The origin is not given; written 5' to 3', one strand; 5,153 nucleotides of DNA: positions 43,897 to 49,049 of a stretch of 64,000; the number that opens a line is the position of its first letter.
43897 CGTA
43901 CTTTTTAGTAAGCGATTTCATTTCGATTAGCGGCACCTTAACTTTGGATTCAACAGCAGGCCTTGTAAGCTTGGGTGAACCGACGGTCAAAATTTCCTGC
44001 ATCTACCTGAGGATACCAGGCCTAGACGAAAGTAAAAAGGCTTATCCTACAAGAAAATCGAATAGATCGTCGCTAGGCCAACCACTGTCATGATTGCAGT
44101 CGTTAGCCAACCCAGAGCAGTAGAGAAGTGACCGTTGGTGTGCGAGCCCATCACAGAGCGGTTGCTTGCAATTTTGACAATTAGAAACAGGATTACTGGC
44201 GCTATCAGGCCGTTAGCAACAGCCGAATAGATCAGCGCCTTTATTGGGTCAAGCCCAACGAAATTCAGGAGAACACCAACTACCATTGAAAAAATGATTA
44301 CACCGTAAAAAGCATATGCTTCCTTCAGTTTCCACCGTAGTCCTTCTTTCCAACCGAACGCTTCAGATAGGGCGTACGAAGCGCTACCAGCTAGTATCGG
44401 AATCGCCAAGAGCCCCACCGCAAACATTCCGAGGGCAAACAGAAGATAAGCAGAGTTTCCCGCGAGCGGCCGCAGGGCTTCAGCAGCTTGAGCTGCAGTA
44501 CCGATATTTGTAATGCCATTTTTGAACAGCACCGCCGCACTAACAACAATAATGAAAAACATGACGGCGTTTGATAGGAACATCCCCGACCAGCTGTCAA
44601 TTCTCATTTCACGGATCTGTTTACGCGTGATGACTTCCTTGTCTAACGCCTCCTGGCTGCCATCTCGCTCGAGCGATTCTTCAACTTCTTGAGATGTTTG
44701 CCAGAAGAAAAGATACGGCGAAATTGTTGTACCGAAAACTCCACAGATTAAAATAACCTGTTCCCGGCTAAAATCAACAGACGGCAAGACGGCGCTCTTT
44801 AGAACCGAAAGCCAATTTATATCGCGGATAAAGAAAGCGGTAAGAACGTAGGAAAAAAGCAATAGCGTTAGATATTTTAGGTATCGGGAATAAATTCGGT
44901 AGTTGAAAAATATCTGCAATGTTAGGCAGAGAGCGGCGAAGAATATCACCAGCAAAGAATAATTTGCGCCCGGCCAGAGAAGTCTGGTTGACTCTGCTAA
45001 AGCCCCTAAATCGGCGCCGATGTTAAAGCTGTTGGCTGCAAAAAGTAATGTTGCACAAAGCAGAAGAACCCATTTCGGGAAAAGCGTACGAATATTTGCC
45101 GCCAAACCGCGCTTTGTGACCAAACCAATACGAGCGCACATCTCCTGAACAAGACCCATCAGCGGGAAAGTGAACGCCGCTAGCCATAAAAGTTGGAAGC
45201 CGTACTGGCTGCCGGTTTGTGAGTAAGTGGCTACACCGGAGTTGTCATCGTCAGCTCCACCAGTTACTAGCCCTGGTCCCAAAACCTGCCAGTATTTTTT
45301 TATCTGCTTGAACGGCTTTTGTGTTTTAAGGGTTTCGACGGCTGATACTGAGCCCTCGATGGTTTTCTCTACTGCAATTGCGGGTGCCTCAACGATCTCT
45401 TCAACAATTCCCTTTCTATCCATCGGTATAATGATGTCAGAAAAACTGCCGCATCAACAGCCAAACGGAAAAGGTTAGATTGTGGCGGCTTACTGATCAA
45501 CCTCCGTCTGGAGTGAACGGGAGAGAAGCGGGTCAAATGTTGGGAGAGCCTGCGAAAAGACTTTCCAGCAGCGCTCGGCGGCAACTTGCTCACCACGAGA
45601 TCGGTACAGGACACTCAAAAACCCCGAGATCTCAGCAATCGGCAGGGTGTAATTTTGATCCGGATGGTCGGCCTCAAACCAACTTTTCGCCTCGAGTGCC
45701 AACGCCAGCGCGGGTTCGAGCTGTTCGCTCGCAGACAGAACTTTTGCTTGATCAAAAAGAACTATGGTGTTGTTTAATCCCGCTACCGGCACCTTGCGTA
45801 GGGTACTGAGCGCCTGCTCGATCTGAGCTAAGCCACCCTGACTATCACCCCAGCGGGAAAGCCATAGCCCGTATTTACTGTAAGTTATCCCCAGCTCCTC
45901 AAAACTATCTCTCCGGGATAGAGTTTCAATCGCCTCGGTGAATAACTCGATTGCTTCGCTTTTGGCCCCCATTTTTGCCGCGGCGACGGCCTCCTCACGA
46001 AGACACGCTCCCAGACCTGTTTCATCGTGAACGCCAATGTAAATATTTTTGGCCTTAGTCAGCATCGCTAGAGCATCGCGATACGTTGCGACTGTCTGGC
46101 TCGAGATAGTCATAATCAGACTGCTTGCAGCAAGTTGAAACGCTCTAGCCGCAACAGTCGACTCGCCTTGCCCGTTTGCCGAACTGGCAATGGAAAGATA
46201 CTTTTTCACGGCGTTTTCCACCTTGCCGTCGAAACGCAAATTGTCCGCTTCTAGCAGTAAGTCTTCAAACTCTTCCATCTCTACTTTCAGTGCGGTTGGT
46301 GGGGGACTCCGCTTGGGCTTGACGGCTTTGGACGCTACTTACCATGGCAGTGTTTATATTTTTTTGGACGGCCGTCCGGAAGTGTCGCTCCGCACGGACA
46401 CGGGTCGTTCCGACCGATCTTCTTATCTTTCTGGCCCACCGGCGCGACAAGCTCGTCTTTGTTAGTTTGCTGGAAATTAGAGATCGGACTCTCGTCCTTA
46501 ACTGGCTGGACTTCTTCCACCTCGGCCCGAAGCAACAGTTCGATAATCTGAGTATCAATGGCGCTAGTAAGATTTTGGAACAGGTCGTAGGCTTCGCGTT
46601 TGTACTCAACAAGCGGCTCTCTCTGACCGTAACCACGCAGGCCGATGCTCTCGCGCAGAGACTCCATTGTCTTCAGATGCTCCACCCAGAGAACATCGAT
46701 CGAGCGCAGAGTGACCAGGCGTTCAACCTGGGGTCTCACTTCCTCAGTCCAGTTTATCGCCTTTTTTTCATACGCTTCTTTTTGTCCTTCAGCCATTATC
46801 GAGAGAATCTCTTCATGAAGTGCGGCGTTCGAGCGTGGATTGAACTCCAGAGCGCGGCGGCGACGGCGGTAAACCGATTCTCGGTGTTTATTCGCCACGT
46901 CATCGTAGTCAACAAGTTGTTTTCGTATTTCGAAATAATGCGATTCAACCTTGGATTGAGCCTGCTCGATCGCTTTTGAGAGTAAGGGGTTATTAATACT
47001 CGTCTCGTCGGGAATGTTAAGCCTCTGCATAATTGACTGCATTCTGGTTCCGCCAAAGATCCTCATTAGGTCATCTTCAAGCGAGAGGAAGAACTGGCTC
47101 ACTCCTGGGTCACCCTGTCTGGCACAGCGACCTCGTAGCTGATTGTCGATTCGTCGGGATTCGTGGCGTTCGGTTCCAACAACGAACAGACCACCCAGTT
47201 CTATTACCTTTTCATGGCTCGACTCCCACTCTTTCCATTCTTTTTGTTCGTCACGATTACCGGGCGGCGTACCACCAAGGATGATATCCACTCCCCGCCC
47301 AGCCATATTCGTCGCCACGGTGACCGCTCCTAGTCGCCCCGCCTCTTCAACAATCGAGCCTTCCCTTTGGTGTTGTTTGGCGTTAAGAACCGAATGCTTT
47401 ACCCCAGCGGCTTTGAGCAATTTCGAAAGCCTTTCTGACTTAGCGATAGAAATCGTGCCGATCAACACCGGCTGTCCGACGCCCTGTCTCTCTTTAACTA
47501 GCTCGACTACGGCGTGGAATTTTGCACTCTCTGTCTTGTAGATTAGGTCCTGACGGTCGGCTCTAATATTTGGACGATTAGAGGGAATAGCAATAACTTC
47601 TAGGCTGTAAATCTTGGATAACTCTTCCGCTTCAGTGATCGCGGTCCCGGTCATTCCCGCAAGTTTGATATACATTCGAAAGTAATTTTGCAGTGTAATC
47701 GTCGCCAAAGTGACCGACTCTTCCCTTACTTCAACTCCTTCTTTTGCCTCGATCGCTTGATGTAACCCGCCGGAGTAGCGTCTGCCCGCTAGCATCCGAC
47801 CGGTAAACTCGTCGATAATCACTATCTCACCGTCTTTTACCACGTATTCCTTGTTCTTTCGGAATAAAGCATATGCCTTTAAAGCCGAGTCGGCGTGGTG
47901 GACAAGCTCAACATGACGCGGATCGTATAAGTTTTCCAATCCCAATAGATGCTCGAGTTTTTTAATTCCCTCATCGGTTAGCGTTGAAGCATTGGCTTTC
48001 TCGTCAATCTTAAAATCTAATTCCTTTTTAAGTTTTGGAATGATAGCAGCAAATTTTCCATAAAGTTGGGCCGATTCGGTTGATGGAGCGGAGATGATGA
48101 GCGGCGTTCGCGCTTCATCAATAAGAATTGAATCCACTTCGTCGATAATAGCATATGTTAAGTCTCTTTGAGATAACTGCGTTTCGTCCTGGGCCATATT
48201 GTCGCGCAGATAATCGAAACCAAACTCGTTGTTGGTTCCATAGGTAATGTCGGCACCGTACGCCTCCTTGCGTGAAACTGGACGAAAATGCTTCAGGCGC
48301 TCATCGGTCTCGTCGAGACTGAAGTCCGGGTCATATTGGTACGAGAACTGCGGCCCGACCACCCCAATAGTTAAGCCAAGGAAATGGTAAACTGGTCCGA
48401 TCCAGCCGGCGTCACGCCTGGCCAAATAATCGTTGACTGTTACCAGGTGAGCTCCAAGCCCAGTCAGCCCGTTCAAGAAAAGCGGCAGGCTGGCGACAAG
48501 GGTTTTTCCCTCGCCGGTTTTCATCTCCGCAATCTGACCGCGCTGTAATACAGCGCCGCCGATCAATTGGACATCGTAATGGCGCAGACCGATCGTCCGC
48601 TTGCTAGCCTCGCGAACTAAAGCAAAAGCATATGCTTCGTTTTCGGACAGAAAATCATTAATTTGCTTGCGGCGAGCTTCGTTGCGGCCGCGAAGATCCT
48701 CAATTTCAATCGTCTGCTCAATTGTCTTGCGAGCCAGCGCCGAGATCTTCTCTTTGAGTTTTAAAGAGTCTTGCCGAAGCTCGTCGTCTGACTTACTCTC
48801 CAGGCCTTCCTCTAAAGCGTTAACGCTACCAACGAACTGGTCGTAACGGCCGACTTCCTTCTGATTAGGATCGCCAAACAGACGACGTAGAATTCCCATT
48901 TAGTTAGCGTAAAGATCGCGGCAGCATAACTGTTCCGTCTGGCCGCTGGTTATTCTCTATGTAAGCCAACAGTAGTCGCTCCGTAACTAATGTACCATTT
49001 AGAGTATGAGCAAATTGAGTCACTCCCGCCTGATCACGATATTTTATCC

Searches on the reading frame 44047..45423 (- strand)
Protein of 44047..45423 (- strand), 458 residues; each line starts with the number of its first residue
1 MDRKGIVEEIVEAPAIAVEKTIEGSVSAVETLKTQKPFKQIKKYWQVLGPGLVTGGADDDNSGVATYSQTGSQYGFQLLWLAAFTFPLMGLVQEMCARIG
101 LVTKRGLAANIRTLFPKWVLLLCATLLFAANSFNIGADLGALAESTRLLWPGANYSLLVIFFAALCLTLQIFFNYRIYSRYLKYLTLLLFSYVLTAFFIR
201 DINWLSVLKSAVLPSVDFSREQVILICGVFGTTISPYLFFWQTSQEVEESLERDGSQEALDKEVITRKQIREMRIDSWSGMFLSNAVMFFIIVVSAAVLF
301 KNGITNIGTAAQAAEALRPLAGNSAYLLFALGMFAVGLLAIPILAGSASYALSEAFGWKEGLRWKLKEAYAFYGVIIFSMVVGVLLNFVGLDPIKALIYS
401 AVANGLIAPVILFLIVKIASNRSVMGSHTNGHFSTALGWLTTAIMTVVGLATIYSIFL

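Call 18: search_protein_families(library=pfam, proteins=[window:44047-45423:-], max_evalue=0.00001)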
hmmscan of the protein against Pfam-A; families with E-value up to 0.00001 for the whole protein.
window:44047-45423:- (458 aa): 1 family
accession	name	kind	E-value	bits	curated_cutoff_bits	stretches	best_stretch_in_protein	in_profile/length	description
PF01566.24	Nramp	-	9.4e-83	278.6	29.8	1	64-431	1-356/357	Natural resistance-associated macrophage protein-like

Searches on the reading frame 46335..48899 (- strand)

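Call 18: search_protein_families(library=pfam, proteins=[window:46335-48899:-], max_evalue=0.00001)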
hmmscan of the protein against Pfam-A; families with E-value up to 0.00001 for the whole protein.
window:46335-48899:- (854 aa): 4 families
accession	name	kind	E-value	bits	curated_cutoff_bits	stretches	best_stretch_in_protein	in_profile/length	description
PF07517.20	SecA_DEAD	-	2.6e-112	375.3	24.6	1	5-427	2-289/290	SecA DEAD-like domain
PF21090.3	P-loop_SecA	-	5.6e-82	274.8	27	1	443-631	1-204/205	SecA P-loop domain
PF07516.18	SecA_SW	-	2.4e-43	149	26.7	2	695-792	104-199/200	SecA Wing and Scaffold domain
PF01043.26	SecA_PP_bind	-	2.5e-41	141.2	23.5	1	276-384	2-110/110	SecA preprotein cross-linking domain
